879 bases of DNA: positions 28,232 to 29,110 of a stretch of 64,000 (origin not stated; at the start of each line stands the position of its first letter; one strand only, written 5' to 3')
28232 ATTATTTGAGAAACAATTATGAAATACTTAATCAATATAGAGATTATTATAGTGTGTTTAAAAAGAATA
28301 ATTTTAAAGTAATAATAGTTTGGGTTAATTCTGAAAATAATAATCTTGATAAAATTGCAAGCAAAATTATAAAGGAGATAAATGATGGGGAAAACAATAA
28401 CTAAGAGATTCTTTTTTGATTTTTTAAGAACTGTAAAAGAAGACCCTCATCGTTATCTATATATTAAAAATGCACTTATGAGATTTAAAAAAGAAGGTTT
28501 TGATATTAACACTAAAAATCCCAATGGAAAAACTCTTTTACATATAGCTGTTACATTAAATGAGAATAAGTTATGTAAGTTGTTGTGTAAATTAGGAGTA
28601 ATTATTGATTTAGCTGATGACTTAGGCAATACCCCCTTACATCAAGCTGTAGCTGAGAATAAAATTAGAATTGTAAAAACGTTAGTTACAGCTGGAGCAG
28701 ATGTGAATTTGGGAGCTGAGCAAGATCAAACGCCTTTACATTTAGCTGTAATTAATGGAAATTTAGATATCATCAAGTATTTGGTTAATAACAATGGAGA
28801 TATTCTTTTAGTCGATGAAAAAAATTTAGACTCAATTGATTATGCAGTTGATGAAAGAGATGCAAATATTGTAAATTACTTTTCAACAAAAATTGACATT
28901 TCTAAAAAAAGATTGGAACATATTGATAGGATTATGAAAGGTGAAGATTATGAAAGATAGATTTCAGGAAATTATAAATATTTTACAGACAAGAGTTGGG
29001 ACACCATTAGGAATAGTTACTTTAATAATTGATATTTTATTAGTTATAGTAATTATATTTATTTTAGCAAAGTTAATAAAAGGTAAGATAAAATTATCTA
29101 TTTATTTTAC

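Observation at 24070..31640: Candidate non-canonical c-di-AMP module: giant helicase-like ATPase and ankyrin protein translationally coupled to CdaA, with CdaR and GlmM absent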

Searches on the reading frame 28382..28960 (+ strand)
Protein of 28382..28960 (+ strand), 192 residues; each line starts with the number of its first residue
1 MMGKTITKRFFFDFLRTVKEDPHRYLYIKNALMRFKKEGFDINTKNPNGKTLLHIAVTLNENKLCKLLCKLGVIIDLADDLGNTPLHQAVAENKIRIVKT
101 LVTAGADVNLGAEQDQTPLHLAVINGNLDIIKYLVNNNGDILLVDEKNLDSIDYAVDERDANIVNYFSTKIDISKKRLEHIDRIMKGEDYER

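Call 4: search_protein_families(library=pfam, proteins=[window:28382-28960:+], max_evalue=0.01)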
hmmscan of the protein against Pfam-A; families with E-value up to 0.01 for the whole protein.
window:28382-28960:+ (192 aa): 6 families
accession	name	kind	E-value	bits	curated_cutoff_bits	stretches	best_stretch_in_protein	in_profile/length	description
PF12796.13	Ank_2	-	2.4e-24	86.2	27.3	2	35-110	16-88/90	Ankyrin repeats (3 copies)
PF00023.36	Ank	-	2e-20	72.1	21.1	2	116-145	3-32/33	Ankyrin repeat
PF13606.12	Ank_3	-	3.3e-19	67.1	22.3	2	116-141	3-28/30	Ankyrin repeat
PF13857.12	Ank_5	-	1.1e-16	61.1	27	2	101-155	1-56/56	Ankyrin repeats (many copies)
PF13637.12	Ank_4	-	1.8e-16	60.2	22.7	2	86-135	1-50/50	Ankyrin repeats (many copies)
PF23745.1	ANK_LRRK2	-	0.0011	19.3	27.5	1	60-138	9-87/130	LRRK2 ANK repeat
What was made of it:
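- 28385..28960 (+): Ankyrin-repeat protein, 191 aa (192 if ATG 28382 is used), soluble. It has a basic N-terminal helix region, three canonical ANK repeats plus a capping repeat (DYAIDE), and a C-terminal tail. Its start overlaps the giant gene's stop. Ank_2 E 2e-24 (call 4).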

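Call 5: search_protein_families(library=ncbifam, proteins=[window:28382-28960:+], max_evalue=0.01)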
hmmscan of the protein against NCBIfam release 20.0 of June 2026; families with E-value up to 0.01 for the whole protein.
window:28382-28960:+ (192 aa): 9 families
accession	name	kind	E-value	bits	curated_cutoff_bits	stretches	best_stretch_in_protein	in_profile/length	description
NF043029.1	T4SS_AnkY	equivalog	9.7e-20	70.5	600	2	41-118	449-527/543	Dot/Icm T4SS effector AnkY/LegA9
NF043019.1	T4SS_AnkC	equivalog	2e-13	50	450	1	32-180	110-264/459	Dot/Icm T4SS effector AnkC/LegA12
NF043023.1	T4SS_AnkH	equivalog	2.3e-12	46.4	600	1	71-139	21-89/467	Dot/Icm T4SS effector AnkH/LegA3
NF043028.1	T4SS_AnkX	equivalog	2.8e-11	42.3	1400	2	87-173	553-640/938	Dot/Icm T4SS effector AnkN/AnkX/LegA8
NF041931.2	MzaA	equivalog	1.7e-10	40.4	800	2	41-104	27-90/726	MZA anti-phage system associated sigma-70 family RNA polymerase sigma factor MzaA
TIGR00870.1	trp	subfamily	1.2e-08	33.5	498.75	2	114-141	130-157/747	transient-receptor-potential calcium channel protein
NF043022.1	T4SS_AnkG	equivalog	5.6e-08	32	500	1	36-127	351-448/455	Dot/Icm T4SS effector AnkG/AnkZ/LegA7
NF043021.1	T4SS_AnkF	equivalog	0.0016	16.8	1000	0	84-141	587-645/917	Dot/Icm T4SS effector AnkF/LegA14/Ceg31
NF038106.1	gamma_NF038106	equivalog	0.0019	18.4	50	0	32-56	52-76/93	PA4642 family protein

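Call 22: find_homologous_proteins(query=window:28385-28957:+, max_evalue=1e-10)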
Query window:28385-28957:+ (191 aa): 77 proteins with E <= 1e-10 among 583 candidates.
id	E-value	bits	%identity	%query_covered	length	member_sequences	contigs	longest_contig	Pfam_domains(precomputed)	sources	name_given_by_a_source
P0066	2.0e-102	358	85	100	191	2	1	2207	PF13606.13,PF13857.13,PF12796.14,PF00023.37,PF13637.13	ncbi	-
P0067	5.2e-57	210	53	95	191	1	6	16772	PF13606.13,PF13857.13,PF12796.14,PF00023.37,PF13637.13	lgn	-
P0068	3.5e-51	191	51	97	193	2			PF13606.13,PF13857.13,PF12796.14,PF00023.37,PF13637.13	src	-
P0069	4.3e-44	168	49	90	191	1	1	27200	PF13606.13,PF13857.13,PF12796.14,PF00023.37,PF13637.13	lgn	-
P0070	1.2e-40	157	46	94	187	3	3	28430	PF13606.13,PF13857.13,PF12796.14,PF00023.37,PF13637.13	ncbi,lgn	-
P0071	4.3e-40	155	56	67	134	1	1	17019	PF13606.13,PF13857.13,PF12796.14,PF00023.37,PF13637.13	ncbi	ncbi:MAG: ankyrin repeat domain-containing protein [Bacilli bacterium]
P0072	1.5e-26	111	30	78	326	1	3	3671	PF13606.13,PF13857.13,PF28177.1,PF12796.14,PF00023.37,PF13637.13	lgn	-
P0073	3.8e-23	100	38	57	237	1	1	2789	PF13606.13,PF13857.13,PF12796.14,PF00023.37,PF13637.13,PF24521.3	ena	-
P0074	1.4e-21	95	40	45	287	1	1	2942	PF13606.13,PF13857.13,PF12796.14,PF00023.37,PF13637.13,PF24521.3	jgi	jgi:cytohesin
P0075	2.5e-20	91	33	73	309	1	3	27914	PF13606.13,PF13857.13,PF12796.14,PF00023.37,PF13637.13,PF24521.3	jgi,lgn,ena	-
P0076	4.3e-20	90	39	54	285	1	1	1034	PF13606.13,PF13857.13,PF23745.2,PF12796.14,PF00023.37,PF13637.13,PF24521.3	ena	-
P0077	5.5e-20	90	34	68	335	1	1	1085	PF13606.13,PF13857.13,PF23745.2,PF12796.14,PF00023.37,PF13637.13,PF24521.3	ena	-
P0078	6.5e-20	90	44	55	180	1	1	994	PF13606.13,PF13857.13,PF12796.14,PF00023.37,PF13637.13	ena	-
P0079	1.2e-19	89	32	66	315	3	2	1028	PF13606.13,PF13857.13,PF28177.1,PF23745.2,PF12796.14,PF00023.37,PF13637.13,PF24521.3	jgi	-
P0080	2.1e-19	88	32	53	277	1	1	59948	PF13606.13,PF13857.13,PF12796.14,PF00023.37,PF13637.13,PF24521.3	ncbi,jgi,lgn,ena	-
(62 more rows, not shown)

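Call 45: search_protein_families(library=padloc, proteins=[window:28385-28960:+], max_evalue=0.01)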
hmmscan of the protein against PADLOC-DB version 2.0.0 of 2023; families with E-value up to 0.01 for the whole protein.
window:28385-28960:+ (191 aa): 2 families
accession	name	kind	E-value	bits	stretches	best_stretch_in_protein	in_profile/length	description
PDLC04783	PDC-M72A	-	1.1e-18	65.7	1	31-160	246-375/392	-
PDLC02908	Ankyrin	-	4e-07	26.7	1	45-144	733-832/880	-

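Call 47: find_related_loci(query=A3, collection=metagenome_contigs, flank=7000)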
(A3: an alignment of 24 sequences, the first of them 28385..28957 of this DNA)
Query A3 (191 aa) in metagenome_contigs; peptide patterns used: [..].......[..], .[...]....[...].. (x = any residue, [..] = any of these).
377 stretches matched a pattern; 207 encode a relative of the query (tblastn E <= 1e-3); the best 80 are kept; 80 distinct loci.
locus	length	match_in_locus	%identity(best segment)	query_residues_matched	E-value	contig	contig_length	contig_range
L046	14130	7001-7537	54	7-185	7e-60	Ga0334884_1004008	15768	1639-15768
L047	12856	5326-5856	57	7-183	1e-59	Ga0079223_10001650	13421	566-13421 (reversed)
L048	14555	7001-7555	51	1-185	2e-58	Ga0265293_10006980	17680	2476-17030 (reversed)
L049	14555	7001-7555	50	1-185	4e-58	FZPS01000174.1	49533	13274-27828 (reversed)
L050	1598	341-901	53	1-188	4e-60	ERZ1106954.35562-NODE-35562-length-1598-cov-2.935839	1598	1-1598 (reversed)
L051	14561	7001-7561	53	1-188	5e-58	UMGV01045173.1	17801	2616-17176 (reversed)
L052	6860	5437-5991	50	1-185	4e-58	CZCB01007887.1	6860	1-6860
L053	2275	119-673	50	1-185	4e-58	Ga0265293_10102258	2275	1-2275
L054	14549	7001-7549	48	6-188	2e-56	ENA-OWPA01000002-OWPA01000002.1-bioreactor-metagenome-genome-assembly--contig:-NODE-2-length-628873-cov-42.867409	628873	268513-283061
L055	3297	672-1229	51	1-185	3e-56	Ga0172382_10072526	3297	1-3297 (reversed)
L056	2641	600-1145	52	6-187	2e-56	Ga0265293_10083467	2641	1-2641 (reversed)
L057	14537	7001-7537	52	7-185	5e-56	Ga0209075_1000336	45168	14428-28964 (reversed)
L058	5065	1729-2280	50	1-184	4e-56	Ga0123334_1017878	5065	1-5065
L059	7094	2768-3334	48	1-187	8e-56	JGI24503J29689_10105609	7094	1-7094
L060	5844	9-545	50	6-184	3e-55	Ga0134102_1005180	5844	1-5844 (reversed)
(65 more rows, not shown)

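Call 79: search_protein_representatives(protein=window:28385-28957:+)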
Query: 191 residues. Proteins with E-value up to 0.001 (for the whole library): 306297; up to 1e-10: 103470; up to 1e-30: 9162. The best 150 are listed.
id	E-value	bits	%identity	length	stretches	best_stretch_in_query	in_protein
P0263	1.1e-262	879.0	33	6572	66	48-171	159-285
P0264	4.4e-250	837.9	32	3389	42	40-147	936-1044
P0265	7.3e-232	778.6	35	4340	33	29-135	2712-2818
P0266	3.9e-210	707.7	35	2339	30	39-145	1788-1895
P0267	5.3e-199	671.5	40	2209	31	35-127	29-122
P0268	3.7e-188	636.1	31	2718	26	33-135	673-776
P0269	9.3e-187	631.6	34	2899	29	44-136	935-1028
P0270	3.1e-168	571.2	29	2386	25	35-136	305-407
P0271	3.4e-168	571.1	37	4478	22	39-142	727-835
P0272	6.7e-164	557.1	36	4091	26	36-157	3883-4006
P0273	5.7e-158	537.8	36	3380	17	35-146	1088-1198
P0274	3.2e-157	535.3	30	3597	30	30-140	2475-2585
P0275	5.7e-154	524.7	32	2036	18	33-147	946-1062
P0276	1.3e-153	523.6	31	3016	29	35-168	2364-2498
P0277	1.8e-153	523.1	34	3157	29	46-167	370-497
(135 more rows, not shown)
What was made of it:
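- Tried and rejected: phmmer of ANK against 1.8 billion representatives (call 79) was swamped by giant multi-ankyrin proteins, so it was useless as a fusion (Rosetta-stone) test.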
